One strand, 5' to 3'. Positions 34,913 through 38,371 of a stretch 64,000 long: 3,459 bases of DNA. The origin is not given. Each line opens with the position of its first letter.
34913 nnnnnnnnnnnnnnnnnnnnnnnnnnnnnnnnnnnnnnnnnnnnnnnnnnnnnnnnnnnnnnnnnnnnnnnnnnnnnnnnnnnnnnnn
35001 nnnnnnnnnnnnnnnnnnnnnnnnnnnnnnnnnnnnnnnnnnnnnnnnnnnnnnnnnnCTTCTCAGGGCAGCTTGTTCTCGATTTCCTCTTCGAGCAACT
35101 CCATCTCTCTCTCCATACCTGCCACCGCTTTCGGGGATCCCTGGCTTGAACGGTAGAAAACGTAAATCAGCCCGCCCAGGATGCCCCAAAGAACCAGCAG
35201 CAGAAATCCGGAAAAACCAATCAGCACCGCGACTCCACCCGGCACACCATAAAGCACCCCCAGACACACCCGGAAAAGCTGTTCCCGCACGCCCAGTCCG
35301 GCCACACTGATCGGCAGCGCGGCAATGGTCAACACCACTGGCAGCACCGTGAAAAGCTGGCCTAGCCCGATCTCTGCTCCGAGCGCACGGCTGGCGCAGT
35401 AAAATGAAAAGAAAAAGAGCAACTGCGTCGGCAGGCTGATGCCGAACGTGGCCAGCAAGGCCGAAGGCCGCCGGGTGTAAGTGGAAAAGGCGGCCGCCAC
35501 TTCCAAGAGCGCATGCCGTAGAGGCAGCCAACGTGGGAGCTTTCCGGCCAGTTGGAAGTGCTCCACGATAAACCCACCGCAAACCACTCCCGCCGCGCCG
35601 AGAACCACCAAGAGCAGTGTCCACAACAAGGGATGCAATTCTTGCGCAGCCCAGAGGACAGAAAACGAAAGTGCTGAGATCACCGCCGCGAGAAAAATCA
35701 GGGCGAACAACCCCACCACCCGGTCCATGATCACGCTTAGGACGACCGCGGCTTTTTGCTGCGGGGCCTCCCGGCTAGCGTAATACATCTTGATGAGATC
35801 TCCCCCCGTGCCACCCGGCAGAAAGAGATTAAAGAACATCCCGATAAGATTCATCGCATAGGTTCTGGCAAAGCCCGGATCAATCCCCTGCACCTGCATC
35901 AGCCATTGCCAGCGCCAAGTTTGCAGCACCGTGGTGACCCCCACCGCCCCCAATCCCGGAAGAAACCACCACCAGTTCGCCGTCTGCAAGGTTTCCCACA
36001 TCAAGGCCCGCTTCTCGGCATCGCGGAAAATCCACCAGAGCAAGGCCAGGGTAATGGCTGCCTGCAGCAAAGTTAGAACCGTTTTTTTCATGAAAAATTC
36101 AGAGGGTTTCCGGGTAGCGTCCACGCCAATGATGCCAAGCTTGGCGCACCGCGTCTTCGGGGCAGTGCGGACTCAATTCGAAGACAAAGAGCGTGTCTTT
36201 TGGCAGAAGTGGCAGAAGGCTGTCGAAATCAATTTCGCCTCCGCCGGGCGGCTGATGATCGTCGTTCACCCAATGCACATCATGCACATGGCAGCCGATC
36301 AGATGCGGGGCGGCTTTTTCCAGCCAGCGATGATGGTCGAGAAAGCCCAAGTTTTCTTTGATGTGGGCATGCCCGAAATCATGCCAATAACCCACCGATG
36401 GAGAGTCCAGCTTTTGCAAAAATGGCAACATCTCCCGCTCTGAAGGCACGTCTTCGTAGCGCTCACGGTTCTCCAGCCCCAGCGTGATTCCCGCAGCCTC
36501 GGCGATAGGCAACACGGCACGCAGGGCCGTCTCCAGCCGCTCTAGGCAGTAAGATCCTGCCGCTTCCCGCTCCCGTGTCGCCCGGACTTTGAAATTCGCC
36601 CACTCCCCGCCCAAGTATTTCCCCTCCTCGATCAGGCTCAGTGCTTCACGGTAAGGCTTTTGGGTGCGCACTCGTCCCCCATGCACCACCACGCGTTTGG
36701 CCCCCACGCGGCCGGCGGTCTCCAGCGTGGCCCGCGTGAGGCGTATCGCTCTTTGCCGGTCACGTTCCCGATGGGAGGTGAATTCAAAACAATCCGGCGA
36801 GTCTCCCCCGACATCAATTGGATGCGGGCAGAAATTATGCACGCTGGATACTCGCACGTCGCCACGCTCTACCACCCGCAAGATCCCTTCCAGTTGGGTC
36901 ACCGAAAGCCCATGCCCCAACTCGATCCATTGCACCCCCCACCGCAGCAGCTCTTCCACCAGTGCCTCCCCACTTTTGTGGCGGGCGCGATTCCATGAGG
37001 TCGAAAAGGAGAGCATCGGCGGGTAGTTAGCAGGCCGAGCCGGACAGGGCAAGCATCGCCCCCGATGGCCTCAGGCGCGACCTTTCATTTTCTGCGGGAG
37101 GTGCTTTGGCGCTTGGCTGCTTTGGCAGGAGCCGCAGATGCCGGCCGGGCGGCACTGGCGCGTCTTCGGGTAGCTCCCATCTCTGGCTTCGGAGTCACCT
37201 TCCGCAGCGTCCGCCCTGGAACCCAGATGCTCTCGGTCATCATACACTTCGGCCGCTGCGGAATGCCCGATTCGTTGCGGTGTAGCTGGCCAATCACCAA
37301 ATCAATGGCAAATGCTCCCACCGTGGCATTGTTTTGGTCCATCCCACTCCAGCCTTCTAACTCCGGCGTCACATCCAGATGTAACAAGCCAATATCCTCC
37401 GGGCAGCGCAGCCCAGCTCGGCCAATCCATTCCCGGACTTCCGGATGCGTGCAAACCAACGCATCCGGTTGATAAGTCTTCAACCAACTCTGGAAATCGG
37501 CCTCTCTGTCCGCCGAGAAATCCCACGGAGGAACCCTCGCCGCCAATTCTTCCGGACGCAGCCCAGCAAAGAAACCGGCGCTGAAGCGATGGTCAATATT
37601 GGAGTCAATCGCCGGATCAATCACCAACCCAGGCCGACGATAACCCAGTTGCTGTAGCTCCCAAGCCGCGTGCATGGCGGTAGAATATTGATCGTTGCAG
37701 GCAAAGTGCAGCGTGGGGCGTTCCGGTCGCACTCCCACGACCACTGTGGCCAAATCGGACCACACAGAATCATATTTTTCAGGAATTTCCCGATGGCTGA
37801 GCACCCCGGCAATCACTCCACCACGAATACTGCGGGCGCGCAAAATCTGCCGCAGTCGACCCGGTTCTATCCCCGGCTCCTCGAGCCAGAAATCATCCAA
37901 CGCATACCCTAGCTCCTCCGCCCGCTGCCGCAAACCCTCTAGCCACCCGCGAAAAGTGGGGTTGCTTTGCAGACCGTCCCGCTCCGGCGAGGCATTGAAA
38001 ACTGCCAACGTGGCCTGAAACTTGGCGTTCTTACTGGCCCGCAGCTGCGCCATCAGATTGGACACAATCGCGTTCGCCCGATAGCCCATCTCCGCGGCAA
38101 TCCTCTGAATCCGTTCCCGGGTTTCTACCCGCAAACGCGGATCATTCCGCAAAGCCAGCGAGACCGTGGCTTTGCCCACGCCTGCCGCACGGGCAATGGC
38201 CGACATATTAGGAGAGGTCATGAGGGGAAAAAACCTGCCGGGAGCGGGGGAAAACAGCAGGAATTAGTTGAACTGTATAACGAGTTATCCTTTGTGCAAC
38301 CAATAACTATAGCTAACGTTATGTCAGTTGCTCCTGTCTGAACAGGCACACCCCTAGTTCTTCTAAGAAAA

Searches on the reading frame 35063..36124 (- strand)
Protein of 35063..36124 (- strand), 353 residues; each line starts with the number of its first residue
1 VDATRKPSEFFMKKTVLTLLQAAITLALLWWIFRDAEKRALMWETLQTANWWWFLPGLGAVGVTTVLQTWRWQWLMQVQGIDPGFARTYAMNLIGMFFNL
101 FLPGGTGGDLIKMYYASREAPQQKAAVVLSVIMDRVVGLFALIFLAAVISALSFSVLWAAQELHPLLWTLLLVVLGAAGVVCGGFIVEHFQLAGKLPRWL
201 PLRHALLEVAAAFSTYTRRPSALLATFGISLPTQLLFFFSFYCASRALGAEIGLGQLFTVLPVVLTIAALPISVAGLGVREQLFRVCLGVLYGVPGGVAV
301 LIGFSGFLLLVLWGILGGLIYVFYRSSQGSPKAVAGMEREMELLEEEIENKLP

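Call 38: search_protein_families(library=pfam, proteins=[window:35063-36124:-], max_evalue=0.01)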
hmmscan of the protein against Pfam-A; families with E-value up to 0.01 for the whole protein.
window:35063-36124:- (353 aa): 1 family
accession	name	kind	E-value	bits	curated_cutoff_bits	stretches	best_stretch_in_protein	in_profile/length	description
PF03706.18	LPG_synthase_TM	-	8.5e-43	147.4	33.4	1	19-303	2-287/302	Lysylphosphatidylglycerol synthase TM region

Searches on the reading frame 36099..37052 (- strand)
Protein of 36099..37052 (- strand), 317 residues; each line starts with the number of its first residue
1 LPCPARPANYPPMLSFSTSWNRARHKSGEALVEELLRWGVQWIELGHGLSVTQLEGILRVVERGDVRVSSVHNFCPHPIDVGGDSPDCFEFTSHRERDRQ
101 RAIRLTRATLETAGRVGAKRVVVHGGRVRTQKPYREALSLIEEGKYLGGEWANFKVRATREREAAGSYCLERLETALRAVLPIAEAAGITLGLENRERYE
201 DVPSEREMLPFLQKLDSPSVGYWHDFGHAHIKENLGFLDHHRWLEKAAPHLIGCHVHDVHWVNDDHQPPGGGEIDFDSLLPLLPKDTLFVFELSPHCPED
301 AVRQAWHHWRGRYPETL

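Call 38: search_protein_families(library=pfam, proteins=[window:36099-37052:-], max_evalue=0.01)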
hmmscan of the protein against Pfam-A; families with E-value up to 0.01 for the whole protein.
window:36099-37052:- (317 aa): 1 family
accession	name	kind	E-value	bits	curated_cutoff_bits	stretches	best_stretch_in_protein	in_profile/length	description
PF01261.30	AP_endonuc_2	-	3.1e-26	93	31.1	1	33-296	2-232/249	Xylose isomerase-like TIM barrel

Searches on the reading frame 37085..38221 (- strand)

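Call 38: search_protein_families(library=pfam, proteins=[window:37085-38221:-], max_evalue=0.01)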
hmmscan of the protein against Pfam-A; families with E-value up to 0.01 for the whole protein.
window:37085-38221:- (378 aa): 2 families
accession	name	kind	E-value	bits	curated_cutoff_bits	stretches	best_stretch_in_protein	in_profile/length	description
PF00356.27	LacI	-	1.1e-12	47.9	27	1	6-50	2-46/46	Bacterial regulatory proteins, lacI family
PF13377.12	Peripla_BP_3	-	5.4e-09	36.8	26.5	1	189-329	4-159/167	Periplasmic binding protein-like domain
